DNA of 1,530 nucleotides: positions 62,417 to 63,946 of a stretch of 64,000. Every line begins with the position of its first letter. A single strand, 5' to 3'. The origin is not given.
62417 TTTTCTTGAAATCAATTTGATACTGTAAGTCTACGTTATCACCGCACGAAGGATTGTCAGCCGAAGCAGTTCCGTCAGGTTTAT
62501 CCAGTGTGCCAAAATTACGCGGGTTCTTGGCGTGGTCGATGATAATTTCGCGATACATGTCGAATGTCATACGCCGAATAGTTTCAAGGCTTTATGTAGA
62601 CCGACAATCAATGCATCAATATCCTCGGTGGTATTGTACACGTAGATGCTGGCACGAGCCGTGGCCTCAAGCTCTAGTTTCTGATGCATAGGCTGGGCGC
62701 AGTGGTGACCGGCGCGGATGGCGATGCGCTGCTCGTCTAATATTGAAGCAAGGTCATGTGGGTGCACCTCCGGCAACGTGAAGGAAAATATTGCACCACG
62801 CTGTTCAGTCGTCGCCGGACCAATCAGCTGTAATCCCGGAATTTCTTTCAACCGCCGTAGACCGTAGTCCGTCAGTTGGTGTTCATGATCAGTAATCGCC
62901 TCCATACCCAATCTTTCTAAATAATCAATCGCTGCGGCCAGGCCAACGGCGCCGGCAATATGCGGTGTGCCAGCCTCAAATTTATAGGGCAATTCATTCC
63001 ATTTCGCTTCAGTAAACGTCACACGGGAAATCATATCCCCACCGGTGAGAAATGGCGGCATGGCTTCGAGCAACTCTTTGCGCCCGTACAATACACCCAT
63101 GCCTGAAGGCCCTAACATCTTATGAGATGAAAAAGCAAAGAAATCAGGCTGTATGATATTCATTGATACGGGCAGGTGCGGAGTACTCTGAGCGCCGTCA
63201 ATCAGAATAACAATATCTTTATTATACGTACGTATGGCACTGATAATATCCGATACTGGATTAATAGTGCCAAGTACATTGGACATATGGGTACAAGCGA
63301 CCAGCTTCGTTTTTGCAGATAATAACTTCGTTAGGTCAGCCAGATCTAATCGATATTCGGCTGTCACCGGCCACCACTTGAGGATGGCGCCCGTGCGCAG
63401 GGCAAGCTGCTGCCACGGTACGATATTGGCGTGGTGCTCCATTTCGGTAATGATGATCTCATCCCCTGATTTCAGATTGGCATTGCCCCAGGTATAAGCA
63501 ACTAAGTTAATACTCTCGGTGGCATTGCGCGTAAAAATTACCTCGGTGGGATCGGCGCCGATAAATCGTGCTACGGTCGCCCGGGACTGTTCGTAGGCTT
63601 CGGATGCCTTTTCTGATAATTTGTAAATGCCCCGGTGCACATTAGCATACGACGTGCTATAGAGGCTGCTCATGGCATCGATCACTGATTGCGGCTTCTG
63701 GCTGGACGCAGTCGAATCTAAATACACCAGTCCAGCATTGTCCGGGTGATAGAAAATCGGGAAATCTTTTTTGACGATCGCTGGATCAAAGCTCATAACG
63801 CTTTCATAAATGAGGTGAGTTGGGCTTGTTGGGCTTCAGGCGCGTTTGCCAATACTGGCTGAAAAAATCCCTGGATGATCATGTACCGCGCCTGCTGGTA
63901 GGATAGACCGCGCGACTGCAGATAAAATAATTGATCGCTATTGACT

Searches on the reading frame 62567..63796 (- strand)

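Call 63: search_protein_families(library=pfam, proteins=[window:62567-63796:-], max_evalue=0.00001)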
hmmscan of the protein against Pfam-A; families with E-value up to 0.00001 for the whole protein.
window:62567-63796:- (409 aa): 1 family
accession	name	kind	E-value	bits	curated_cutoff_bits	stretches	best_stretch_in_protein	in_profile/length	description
PF00266.25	Aminotran_5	-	1.3e-149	498.7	21.5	1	24-396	1-371/371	Aminotransferase class-V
